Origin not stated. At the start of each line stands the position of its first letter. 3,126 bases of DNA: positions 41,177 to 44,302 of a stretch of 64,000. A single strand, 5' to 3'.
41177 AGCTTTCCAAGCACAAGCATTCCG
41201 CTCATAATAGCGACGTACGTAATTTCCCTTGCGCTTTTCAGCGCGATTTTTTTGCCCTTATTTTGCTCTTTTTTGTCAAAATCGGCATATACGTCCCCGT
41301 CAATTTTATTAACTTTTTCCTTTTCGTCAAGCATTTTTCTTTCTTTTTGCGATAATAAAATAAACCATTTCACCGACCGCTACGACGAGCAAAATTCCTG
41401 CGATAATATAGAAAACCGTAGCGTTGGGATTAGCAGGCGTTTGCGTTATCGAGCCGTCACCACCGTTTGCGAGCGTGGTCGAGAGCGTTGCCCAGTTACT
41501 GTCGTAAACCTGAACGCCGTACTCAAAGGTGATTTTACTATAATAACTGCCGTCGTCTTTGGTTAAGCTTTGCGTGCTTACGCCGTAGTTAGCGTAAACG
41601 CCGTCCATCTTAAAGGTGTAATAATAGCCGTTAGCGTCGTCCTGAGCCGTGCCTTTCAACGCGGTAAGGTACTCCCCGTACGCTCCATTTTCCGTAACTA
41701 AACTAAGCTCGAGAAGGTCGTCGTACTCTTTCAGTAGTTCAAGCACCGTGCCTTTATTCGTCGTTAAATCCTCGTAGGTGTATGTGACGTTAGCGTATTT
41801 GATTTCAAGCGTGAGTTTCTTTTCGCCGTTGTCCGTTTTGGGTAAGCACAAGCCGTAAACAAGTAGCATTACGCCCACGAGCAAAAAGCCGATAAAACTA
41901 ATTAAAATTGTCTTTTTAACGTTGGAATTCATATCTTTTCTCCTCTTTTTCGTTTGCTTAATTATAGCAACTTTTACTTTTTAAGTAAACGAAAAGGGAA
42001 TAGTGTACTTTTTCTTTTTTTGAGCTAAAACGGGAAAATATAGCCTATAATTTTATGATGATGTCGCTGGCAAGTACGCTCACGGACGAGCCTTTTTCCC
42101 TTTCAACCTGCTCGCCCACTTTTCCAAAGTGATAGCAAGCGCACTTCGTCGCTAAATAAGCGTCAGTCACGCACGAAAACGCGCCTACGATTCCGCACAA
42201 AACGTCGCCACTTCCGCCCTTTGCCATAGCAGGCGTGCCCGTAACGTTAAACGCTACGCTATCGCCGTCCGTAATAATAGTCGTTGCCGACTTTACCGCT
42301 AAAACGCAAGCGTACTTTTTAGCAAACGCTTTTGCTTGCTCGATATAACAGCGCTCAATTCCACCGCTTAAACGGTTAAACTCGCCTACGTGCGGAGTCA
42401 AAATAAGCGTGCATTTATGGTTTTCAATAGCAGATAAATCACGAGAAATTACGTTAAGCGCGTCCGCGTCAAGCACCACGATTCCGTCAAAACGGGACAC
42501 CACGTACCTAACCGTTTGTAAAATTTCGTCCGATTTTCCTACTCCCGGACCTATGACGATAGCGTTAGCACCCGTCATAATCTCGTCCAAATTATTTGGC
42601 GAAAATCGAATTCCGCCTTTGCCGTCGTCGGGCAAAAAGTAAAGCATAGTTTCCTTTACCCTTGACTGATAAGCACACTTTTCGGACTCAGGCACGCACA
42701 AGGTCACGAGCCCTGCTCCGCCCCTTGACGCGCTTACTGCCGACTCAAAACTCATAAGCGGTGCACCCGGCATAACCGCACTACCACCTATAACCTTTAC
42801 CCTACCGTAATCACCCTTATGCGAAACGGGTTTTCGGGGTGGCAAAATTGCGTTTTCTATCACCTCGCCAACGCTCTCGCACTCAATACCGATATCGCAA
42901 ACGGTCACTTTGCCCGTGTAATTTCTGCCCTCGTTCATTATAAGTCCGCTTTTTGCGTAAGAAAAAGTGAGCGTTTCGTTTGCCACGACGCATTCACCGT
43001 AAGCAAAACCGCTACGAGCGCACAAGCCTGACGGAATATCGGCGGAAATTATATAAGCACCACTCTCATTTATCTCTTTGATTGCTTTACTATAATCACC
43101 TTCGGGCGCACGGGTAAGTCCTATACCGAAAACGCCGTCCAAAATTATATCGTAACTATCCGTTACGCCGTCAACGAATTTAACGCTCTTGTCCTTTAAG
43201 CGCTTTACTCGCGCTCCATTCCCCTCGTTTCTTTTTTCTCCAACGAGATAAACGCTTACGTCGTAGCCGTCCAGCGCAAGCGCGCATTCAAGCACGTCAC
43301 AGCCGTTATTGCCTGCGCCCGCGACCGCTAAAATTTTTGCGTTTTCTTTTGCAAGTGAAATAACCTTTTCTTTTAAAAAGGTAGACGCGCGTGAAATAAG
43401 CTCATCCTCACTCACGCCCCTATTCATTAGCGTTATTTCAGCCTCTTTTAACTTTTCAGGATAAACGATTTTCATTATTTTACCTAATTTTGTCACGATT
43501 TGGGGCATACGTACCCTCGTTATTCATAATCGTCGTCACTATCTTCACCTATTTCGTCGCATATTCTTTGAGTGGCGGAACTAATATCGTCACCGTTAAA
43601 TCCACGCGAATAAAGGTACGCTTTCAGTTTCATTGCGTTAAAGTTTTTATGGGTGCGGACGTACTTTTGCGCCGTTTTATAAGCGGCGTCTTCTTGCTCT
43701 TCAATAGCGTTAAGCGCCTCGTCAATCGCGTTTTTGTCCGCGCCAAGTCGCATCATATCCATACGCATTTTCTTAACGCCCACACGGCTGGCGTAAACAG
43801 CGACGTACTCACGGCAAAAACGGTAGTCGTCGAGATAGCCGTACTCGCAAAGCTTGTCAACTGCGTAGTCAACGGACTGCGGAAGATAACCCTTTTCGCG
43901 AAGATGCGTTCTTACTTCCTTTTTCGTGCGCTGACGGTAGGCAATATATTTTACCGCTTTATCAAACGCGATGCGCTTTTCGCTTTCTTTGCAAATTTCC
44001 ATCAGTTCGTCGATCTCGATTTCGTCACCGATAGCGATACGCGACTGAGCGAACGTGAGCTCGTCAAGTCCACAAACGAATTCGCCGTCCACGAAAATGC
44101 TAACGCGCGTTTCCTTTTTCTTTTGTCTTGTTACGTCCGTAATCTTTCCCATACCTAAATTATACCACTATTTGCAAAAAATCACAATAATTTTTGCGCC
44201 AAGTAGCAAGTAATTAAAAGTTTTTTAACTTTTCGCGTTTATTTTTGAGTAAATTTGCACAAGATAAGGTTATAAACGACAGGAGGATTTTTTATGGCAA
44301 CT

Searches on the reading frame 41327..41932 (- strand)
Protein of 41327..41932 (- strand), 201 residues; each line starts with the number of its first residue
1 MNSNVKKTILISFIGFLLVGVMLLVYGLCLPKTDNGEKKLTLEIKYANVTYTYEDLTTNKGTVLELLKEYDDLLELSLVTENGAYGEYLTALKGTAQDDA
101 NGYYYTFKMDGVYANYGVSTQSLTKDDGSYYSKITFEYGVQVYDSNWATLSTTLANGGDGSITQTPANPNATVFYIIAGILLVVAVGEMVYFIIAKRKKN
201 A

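Call 8: search_protein_families(library=pfam, proteins=[window:41327-41932:-], max_evalue=0.001)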
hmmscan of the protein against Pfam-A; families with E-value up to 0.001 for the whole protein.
window:41327-41932:- (201 aa): 1 family
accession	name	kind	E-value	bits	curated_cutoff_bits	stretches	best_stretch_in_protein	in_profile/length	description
PF14478.12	DUF4430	-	4.8e-07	30.6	23.8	1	62-127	3-64/72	Domain of unknown function (DUF4430)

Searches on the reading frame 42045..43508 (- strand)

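Call 8: search_protein_families(library=pfam, proteins=[window:42045-43508:-], max_evalue=0.001)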
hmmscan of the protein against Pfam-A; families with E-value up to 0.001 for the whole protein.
window:42045-43508:- (487 aa): 3 families
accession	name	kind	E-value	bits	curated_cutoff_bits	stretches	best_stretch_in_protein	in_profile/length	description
PF01256.23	Carb_kinase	-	1.4e-45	156.1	27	1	237-483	1-236/242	NAD(P)H-hydrate dehydratase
PF03853.21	YjeF_N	-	3.1e-26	92.8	24.9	1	39-188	6-169/169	YjeF-related protein N-terminus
PF02110.20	HK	-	3e-05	23.9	27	1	388-474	140-229/247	Hydroxyethylthiazole kinase family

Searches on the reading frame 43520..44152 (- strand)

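Call 33: search_protein_families(library=pfam, proteins=[window:43520-44152:-], max_evalue=0.0001)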
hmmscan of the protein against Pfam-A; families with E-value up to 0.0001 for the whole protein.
window:43520-44152:- (210 aa): 3 families
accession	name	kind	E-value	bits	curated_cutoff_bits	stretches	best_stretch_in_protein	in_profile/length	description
PF21982.2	RecX_HTH1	-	3.2e-15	56.3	26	1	62-101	1-40/40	RecX, first three-helix domain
PF21981.2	RecX_HTH3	-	4.7e-07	30.3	26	1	152-193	2-47/48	RecX, third three-helix domain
PF02631.22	RecX_HTH2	-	2.2e-06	28.2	26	0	108-147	1-42/42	RecX, second three-helix domain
